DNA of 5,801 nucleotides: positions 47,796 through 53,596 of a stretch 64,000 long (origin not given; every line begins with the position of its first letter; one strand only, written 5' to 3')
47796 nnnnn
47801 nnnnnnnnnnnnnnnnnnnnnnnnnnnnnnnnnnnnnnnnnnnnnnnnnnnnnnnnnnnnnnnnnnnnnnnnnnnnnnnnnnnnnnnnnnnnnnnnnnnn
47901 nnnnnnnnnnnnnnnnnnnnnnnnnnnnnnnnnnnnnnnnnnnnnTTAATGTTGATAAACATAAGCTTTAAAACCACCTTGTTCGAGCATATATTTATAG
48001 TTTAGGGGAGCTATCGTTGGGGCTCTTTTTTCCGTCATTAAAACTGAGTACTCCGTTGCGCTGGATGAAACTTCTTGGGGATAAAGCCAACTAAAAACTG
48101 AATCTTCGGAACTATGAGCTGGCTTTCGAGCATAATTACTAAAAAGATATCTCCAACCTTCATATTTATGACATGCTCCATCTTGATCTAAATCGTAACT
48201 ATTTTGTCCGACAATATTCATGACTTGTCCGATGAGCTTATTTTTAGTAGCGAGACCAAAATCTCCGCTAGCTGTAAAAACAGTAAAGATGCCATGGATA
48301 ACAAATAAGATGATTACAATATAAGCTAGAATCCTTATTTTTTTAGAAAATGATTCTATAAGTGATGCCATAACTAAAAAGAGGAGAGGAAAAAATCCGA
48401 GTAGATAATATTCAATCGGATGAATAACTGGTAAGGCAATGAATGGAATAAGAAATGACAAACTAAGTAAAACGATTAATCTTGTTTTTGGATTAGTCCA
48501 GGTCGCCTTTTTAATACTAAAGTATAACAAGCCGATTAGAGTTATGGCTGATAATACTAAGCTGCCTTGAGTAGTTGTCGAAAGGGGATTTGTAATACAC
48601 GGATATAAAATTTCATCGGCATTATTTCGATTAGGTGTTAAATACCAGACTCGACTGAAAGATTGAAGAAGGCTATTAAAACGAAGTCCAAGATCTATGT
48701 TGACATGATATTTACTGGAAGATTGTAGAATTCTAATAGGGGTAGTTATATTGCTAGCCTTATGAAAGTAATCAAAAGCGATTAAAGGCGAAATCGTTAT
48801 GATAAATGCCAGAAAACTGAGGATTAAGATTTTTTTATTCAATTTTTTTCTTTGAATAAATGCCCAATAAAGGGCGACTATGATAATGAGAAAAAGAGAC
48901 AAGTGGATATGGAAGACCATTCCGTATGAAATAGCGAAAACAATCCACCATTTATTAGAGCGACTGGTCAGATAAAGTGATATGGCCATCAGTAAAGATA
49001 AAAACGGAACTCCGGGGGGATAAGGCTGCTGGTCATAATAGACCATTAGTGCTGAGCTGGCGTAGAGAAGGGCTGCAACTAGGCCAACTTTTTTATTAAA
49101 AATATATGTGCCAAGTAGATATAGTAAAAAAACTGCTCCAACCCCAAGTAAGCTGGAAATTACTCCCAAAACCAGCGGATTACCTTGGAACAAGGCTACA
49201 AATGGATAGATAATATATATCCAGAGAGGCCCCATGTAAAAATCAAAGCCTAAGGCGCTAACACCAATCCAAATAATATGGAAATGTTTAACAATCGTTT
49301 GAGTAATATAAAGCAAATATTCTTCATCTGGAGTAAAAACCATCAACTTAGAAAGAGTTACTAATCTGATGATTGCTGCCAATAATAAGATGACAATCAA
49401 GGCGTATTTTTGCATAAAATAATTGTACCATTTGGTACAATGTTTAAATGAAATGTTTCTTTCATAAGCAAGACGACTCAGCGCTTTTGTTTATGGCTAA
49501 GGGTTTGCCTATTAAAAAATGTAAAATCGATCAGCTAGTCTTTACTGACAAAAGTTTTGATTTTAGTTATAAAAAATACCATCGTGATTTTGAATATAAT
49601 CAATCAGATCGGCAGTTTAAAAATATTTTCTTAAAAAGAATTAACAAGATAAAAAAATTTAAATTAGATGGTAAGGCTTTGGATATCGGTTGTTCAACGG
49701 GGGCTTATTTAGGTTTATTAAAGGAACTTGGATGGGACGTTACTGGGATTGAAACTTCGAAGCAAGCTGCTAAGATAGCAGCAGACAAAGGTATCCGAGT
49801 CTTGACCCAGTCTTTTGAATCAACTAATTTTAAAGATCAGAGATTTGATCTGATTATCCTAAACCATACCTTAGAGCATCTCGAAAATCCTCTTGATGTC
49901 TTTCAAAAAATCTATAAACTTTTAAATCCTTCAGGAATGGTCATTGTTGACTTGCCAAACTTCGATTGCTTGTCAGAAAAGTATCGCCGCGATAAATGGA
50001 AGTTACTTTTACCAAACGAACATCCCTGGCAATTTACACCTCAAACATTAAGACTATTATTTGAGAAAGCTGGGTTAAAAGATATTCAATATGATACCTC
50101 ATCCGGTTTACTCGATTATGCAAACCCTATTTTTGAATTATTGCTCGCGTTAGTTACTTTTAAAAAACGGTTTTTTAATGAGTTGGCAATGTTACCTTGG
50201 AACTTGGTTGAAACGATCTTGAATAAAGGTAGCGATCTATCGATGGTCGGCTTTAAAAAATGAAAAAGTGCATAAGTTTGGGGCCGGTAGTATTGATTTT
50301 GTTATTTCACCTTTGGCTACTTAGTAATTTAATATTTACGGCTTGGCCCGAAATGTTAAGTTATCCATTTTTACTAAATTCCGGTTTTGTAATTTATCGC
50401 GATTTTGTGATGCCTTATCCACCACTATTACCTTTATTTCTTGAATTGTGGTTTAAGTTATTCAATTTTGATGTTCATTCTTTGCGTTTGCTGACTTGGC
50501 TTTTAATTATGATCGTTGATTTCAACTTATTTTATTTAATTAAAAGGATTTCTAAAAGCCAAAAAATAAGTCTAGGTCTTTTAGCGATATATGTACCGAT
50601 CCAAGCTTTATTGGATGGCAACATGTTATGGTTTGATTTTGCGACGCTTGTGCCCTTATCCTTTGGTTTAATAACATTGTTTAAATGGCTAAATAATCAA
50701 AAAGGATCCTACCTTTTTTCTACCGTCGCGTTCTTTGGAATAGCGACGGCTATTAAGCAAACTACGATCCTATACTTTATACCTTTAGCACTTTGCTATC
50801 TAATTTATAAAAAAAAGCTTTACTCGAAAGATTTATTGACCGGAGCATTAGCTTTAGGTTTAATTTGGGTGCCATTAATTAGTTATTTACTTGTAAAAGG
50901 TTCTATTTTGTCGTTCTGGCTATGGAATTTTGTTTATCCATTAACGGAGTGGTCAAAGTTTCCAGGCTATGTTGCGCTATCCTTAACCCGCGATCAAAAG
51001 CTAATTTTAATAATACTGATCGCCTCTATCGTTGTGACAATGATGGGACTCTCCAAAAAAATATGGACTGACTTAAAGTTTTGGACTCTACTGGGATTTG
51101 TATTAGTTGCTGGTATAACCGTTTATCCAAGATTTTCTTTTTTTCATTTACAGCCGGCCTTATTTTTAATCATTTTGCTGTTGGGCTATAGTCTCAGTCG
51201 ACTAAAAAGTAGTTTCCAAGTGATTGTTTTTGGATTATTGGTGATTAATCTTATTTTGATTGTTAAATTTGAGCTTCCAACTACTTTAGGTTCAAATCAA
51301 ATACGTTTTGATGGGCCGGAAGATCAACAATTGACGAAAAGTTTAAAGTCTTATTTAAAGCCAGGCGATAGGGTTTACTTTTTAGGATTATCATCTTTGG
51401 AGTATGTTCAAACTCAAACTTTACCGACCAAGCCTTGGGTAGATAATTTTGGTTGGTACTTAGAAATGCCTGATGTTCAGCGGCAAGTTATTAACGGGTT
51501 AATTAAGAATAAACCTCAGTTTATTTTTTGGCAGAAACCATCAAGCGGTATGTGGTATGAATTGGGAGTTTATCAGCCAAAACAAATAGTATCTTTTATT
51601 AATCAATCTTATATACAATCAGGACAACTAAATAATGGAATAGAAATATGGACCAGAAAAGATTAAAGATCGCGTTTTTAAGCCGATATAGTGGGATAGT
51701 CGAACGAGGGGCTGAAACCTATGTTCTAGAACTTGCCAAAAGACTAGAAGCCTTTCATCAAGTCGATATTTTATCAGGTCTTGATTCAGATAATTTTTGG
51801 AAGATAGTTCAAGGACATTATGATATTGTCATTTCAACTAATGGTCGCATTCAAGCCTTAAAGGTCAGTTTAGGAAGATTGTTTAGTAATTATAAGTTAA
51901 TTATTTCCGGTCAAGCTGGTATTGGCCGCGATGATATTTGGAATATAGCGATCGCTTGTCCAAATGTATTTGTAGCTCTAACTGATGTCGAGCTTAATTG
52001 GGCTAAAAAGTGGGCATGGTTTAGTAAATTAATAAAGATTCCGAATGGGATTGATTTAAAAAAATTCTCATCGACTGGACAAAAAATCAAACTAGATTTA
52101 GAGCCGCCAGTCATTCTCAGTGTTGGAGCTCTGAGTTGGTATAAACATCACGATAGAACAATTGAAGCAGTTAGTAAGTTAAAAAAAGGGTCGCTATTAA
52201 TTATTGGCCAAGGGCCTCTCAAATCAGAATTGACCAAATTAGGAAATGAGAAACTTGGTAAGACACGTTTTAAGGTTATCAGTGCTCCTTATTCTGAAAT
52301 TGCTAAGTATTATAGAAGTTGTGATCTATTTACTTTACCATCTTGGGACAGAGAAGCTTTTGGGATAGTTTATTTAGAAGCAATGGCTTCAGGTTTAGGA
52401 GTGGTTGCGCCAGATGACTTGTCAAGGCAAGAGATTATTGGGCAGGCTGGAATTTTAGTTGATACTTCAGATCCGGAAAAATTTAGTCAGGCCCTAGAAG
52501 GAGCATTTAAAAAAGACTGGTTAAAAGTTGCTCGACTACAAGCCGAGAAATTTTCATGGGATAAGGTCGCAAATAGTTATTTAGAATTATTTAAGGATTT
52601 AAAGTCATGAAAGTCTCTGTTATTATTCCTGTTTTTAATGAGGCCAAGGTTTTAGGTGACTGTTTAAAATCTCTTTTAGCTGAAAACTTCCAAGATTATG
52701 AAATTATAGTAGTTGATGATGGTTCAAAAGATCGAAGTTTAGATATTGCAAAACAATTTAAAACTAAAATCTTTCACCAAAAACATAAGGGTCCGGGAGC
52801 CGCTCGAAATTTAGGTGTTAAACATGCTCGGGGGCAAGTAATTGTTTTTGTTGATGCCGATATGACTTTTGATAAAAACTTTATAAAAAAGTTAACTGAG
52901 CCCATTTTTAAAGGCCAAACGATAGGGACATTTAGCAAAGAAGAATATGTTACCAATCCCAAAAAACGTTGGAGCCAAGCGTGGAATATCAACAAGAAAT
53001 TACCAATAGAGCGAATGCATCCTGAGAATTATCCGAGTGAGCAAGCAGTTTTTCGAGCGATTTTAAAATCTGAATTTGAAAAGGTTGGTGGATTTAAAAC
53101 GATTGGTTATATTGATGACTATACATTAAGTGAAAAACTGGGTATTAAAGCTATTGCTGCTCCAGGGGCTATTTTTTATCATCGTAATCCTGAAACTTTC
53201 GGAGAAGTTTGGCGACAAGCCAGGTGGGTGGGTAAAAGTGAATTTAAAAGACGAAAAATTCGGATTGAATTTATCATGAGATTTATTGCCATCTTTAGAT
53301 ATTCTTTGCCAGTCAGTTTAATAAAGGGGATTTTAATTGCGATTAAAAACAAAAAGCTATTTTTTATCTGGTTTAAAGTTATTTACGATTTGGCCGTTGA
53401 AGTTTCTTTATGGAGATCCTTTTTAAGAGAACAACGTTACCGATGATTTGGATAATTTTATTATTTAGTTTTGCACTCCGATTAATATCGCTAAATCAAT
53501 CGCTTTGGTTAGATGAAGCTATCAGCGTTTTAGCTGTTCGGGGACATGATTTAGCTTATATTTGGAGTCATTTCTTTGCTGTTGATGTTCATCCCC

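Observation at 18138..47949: Three polyprenyl-phosphate sugar synthases point to lipid-linked monosaccharide donors feeding the GT-C enzymes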

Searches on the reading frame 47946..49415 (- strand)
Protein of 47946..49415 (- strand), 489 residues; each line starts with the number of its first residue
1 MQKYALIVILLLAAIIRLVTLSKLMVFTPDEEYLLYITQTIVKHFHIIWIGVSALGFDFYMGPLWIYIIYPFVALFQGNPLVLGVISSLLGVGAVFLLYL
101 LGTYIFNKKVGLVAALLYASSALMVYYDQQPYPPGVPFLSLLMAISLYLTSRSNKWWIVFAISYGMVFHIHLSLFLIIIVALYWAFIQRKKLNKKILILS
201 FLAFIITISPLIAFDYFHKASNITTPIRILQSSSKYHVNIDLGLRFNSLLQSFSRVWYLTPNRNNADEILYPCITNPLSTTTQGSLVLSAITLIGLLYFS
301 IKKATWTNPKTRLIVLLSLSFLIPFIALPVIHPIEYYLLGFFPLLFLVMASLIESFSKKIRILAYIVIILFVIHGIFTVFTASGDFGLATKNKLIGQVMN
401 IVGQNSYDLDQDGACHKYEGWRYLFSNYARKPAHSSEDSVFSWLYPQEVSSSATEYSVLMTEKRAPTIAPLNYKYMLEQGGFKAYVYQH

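Call 3: search_protein_families(library=pfam, proteins=[window:47946-49415:-], max_evalue=0.01)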
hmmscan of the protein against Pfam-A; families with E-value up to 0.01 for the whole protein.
window:47946-49415:- (489 aa): 1 family
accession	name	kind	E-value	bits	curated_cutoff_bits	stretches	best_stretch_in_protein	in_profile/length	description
PF13231.12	PMT_2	-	5.7e-11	43.3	26.1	1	63-212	4-158/160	Dolichyl-phosphate-mannose-protein mannosyltransferase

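Call 62: search_protein_families(library=ncbifam, proteins=[window:47946-49415:-], max_evalue=0.001)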
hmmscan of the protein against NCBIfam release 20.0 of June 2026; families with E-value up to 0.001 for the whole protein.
window:47946-49415:- (489 aa): 0 families

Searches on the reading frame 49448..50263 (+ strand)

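Call 87: search_protein_families(library=pfam, proteins=[window:49448-50263:+], max_evalue=0.01)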
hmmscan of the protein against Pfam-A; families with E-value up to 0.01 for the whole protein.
window:49448-50263:+ (271 aa): 9 families
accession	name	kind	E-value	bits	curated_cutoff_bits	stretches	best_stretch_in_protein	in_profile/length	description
PF13489.12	Methyltransf_23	-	1.2e-27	97.1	27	1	63-214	11-163/164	Methyltransferase domain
PF08241.18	Methyltransf_11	-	6.5e-21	75.2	21.2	1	78-167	1-95/95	Methyltransferase domain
PF13649.12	Methyltransf_25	-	1.8e-15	57.9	27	1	78-163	2-97/97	Methyltransferase domain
PF08242.18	Methyltransf_12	-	4.3e-15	56.7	30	1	78-165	1-98/98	Methyltransferase domain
PF07021.18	MetW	-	6.6e-15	55.7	21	1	75-175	15-115/193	Methionine biosynthesis protein MetW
PF13847.12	Methyltransf_31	-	2e-12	47.5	27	1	76-171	6-113/145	Methyltransferase domain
PF01209.24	Ubie_methyltran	-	5.1e-05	23.2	20.1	1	74-167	48-151/233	ubiE/COQ5 methyltransferase family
PF05219.18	DREV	-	0.00084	19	26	1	53-169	74-188/265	DREV methyltransferase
PF01728.25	FtsJ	-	0.0033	17.8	24.1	1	64-140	11-87/181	FtsJ-like methyltransferase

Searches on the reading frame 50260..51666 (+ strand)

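Call 13: search_protein_families(library=pfam, proteins=[window:50260-51666:+], max_evalue=0.05)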
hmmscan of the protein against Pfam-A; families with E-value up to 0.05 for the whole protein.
window:50260-51666:+ (468 aa): 1 family
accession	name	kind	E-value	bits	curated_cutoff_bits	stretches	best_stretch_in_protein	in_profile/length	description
PF13231.12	PMT_2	-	2.7e-10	41.1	26.1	1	54-207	3-158/160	Dolichyl-phosphate-mannose-protein mannosyltransferase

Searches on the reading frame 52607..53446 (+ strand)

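Call 9: search_protein_families(library=pfam, proteins=[window:52607-53446:+], max_evalue=0.01)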
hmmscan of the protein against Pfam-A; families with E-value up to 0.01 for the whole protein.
window:52607-53446:+ (279 aa): 5 families
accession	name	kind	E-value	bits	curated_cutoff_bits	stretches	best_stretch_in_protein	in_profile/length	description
PF00535.33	Glycos_transf_2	-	1.2e-36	126.6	23.3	1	4-159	1-166/168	Glycosyl transferase family 2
PF13641.12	Glyco_tranf_2_3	-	2.7e-15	57.4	27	1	3-208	3-228/230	Glycosyltransferase like family 2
PF10111.15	Glyco_tranf_2_2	-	2.9e-10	40.5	27.3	1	4-90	1-96/276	Glycosyltransferase like family 2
PF13632.12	Glyco_trans_2_3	-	0.0022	18.3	27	1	157-256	84-186/198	Glycosyl transferase family group 2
PF13506.12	Glyco_transf_21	-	0.0032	17.4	21.7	0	70-207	25-172/174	Glycosyl transferase family 21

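Call 10: search_protein_families(library=ncbifam, proteins=[window:52607-53446:+], max_evalue=0.00001)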
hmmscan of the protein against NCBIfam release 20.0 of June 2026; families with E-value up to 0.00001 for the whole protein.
window:52607-53446:+ (279 aa): 22 families
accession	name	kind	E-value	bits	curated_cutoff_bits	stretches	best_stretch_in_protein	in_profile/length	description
TIGR04283.1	glyco_like_mftF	equivalog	6.6e-26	91.3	182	1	3-178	1-169/221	TIGR04283 family arsenosugar biosynthesis glycosyltransferase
NF041875.1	EPS_EpsD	equivalog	1.4e-23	83.8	370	1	3-211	1-226/325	exopolysaccharide biosynthesis glycosyltransferase EpsD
NF007482.0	PRK10073.1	equivalog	3.4e-23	82.2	423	1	2-98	7-108/334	glycosyltransferase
TIGR03937.1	PgaC_IcaA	equivalog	3.4e-18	65.8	422.3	1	2-108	46-158/407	poly-beta-1,6-N-acetyl-D-glucosamine synthase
TIGR03965.1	mycofact_glyco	equivalog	7e-18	64.7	280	1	2-98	75-177/467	mycofactocin biosynthesis glycosyltransferase MftF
NF047683.1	TeichurnBiosyTuaG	equivalog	1.7e-16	60.6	400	1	2-124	7-135/252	teichuronic acid biosynthesis protein TuaG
TIGR04182.1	glyco_TIGR04182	equivalog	8.6e-16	58.2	325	1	2-105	1-102/293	S-layer glycoprotein N-glycosyltransferase AglJ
NF038299.1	EPS_HpsN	equivalog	1.3e-15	57.2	425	1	2-138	2-143/317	hormogonium polysaccharide biosynthesis glycosyltransferase HpsN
NF050050.1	ProtGlycPglI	equivalog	1.2e-14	54.4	500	1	2-102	3-110/306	GalNAc(5)-diNAcBac-PP-undecaprenol beta-1,3-glucosyltransferase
NF010496.0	PRK13915.1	equivalog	9.9e-13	47.8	262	1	2-112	32-153/307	glucosyl-3-phosphoglycerate synthase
NF038302.1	EPS_HpsE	equivalog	7e-12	44.9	300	1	2-111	2-122/307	hormogonium polysaccharide biosynthesis glycosyltransferase HpsE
TIGR04242.1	nodulat_NodC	equivalog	1.6e-10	40.5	550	1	2-122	49-177/395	chitooligosaccharide synthase NodC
NF058614.1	PPMAGASynPpgS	equivalog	2.8e-10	40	370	1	3-85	2-86/226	polyprenyl-phospho-N-acetylgalactosaminyl synthase PpgS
NF041394.1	GtaseAglG_Halo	equivalog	3.6e-10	39.6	440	1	1-98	1-105/304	glucosyl-dolichyl phosphate glucuronosyltransferase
NF007986.1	PRK10714.1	equivalog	4e-10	39.2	529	1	2-112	7-128/316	undecaprenyl-phosphate 4-deoxy-4-formamido-L-arabinose transferase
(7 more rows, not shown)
